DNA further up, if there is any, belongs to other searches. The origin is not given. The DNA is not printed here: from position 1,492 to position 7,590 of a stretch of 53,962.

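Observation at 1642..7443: Giant secreted 43-heme cytochrome fused to cadherin-like and Ig-like surface domains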

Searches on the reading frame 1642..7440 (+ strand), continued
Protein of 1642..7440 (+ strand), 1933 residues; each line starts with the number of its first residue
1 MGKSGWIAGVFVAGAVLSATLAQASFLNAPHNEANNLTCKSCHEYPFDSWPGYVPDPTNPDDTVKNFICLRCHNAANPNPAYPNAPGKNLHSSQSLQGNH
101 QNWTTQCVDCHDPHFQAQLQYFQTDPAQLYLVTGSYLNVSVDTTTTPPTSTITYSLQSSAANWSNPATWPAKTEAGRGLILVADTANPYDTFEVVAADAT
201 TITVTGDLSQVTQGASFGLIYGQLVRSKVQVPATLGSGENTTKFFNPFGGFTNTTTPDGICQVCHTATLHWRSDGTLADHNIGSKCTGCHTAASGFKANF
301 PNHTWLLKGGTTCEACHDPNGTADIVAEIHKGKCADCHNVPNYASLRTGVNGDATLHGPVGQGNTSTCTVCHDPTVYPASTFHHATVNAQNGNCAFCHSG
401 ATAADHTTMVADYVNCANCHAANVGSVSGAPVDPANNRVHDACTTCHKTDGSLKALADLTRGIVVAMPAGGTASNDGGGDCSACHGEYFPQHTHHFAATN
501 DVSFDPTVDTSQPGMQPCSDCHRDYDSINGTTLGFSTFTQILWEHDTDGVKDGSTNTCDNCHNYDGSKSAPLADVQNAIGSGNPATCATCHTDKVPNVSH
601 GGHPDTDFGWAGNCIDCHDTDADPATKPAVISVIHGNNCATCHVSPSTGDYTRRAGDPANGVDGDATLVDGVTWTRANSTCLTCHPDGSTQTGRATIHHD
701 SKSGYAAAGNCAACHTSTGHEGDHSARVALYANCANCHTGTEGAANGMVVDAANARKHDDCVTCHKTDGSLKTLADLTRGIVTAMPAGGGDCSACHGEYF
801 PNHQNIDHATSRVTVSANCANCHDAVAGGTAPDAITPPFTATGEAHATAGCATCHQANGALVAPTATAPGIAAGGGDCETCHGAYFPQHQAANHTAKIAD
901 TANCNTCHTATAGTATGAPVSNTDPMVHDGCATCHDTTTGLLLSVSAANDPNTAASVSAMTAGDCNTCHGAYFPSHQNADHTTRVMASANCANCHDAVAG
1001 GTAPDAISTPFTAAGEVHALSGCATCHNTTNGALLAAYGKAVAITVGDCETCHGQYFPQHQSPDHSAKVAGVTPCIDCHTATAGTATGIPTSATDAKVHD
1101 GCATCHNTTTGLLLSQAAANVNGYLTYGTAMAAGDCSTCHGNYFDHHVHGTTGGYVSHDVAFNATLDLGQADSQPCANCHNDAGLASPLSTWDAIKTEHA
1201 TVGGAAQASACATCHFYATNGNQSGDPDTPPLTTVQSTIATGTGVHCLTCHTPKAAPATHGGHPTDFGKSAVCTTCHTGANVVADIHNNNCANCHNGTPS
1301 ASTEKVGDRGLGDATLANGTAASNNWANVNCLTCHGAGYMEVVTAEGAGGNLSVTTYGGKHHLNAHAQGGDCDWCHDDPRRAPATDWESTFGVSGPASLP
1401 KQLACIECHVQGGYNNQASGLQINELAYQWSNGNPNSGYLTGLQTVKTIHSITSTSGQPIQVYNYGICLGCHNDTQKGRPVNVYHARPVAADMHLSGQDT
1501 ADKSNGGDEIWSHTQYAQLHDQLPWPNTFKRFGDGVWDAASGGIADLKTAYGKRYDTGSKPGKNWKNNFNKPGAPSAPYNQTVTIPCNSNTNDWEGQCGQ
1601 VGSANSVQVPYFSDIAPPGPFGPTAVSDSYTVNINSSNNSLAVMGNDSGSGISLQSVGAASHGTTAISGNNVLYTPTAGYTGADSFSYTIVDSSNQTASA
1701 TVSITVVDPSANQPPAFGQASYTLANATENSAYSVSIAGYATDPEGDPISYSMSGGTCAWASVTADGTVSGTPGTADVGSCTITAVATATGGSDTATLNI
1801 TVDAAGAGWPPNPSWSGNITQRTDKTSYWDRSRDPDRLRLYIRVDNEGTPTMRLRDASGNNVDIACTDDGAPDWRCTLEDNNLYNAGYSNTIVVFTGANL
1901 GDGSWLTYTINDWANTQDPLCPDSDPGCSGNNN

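Call 23: find_encoding_contigs(protein=P0001, flank=10000, max_places=4)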
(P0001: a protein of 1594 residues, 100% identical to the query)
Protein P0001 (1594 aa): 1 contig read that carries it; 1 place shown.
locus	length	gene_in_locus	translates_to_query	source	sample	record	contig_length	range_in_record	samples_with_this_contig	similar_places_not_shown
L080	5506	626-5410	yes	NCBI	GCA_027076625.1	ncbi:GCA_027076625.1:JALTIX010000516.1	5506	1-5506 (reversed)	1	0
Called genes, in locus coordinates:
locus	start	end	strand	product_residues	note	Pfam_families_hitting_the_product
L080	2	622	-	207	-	?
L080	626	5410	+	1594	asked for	PF02085:Cytochrom_CIII (faint), PF09699:Paired_CXXCH_1 (faint), PF14537:Cytochrom_c3_2 (faint), PF22113:Mtrc-MtrF_II-IV_dom, PF14522:Cytochrome_C7 (weak), PF17892:Cadherin_5 (weak), PF17963:Big_9, PF05345:He_PIG (weak)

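Call 28: search_protein_families(library=pfam, proteins=[L001:3227-5668:+, L001:2041-3198:+, L001:785-1642:-, L001:14955-15893:+, L003:2693-5302:+], max_evalue=1)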
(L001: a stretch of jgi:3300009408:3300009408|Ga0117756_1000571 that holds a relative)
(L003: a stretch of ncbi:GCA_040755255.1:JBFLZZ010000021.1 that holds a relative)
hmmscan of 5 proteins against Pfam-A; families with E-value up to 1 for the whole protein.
L001:3227-5668:+ (814 aa): 1 family
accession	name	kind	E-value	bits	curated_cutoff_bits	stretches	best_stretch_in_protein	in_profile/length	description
PF18541.7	RuvC_III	-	0.13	12.7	26.2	0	232-290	33-77/179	RuvC endonuclease subdomain 3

L001:2041-3198:+ (386 aa): 5 families
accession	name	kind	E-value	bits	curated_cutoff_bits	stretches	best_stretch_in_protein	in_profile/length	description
PF01436.27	NHL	-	6.5e-11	42.2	20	1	261-279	1-19/28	NHL repeat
PF17170.10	DUF5128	-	1.5e-06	28.1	22.9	1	173-250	49-127/321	6-bladed beta-propeller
PF25021.1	TEN_NHL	-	3.3e-05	23.5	27.1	1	260-298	140-176/357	Teneurin NHL domain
PF08450.18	SGL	-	0.0056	16.7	26.3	1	221-307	140-229/246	SMP-30/Gluconolactonase/LRE-like region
PF16288.11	DUF4934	-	0.12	13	27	0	218-294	27-100/102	Domain of unknown function (DUF4934)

L001:785-1642:- (285 aa): 5 families
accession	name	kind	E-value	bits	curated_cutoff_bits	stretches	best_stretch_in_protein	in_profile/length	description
PF09699.15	Paired_CXXCH_1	-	9.1e-07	28.9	20.6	2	242-276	7-36/41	Doubled CXXCH motif (Paired_CXXCH_1)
PF14522.11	Cytochrome_C7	-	0.00034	20.8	24.8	1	240-278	12-50/67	Cytochrome c7 and related cytochrome c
PF23462.1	LysM3_NFP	-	0.019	15.9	28.1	1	212-236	6-30/48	NFP LysM3 domain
PF14537.11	Cytochrom_c3_2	-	0.09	13.7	25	0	238-276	54-78/79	Cytochrome c3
PF13442.11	Cytochrome_CBB3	-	0.16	12.7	27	0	60-117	10-59/68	Cytochrome C oxidase, cbb3-type, subunit III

L001:14955-15893:+ (313 aa): 4 families
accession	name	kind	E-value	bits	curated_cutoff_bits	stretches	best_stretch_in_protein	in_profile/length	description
PF13620.12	CarboxypepD_reg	-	1.3e-10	41.9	32.3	1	168-226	1-56/82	Carboxypeptidase regulatory-like domain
PF00775.27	Dioxygenase_C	-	0.0037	17.2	27.3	1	153-186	16-49/182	Dioxygenase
PF13715.12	CarbopepD_reg_2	-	0.005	17.3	32.2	1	169-224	1-50/88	CarboxypepD_reg-like domain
PF15976.11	CooC_C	-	0.034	14.6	29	1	163-224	13-65/93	CS1-pili formation C-terminal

L003:2693-5302:+ (870 aa): 0 families

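Call 42: search_solved_structures(query=window:1642-7440:+, max_evalue=0.01)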
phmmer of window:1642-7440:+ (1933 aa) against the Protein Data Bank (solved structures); distinct sequences matched with E-value up to 0.01: 4.
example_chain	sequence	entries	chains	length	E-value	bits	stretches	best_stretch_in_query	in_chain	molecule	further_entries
5w1d_A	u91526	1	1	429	0.0002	22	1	1698-1806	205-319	Protocadherin-15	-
36gk_A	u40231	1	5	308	0.00045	20.9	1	1639-1709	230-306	RTX protein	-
11iy_C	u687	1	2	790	0.00083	20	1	1698-1805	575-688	Protocadherin-15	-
6bxu_A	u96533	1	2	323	0.0019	18.8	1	1697-1806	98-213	Protocadherin-15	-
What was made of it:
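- Closest known: GSU1996-type poly-c7 'nanowire' cytochromes of Geobacter. Different: No solved structure matched the heme region by sequence (call 42).
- Tried and rejected: Only the cadherin-like tail matched, weakly; nothing matched the heme region (call 42).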

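Call 75: search_protein_families(library=pfam, proteins=[L080:2-622:-], max_evalue=0.01)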
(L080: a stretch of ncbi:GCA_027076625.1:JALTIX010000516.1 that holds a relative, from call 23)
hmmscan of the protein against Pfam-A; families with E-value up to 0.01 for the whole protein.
L080:2-622:- (207 aa): 1 family
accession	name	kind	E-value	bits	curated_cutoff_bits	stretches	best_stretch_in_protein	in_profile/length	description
PF16980.11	CitMHS_2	-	3.4e-28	98.9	25.7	1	72-207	182-319/448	Putative citrate transport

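Call 82: find_related_loci(query=A4, collection=metagenome_contigs, flank=10000)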
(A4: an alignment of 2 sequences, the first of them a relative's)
Query A4 (814 aa) in metagenome_contigs; peptide patterns used: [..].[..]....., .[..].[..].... (x = any residue, [..] = any of these).
128 stretches matched a pattern; 43 encode a relative of the query (tblastn E <= 1e-3); 43 distinct loci.
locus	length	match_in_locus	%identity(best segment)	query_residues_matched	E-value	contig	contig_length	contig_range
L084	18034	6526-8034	24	7-537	1e-17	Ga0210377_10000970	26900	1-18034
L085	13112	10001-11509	24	7-537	1e-17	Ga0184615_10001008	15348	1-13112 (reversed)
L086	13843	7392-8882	25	66-592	1e-14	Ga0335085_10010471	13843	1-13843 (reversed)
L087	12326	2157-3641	23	6-537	1e-13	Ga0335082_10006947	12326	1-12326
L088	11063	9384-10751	23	66-551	3e-12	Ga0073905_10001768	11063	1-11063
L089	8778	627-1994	23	66-551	4e-12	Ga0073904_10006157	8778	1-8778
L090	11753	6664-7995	24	67-537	1e-11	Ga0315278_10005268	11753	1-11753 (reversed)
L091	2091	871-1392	30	1-171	8e-12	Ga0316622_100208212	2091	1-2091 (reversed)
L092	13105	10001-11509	23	7-537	7e-16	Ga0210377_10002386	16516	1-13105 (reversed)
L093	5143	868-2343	22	66-590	3e-11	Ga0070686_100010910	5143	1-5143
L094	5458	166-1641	22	66-590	3e-11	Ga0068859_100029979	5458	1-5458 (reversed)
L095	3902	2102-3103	22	9-353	5e-11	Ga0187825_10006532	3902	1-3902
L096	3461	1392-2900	24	6-537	7e-11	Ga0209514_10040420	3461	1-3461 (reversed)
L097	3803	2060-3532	23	10-535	7e-11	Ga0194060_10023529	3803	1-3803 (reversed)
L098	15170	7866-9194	25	67-537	6e-10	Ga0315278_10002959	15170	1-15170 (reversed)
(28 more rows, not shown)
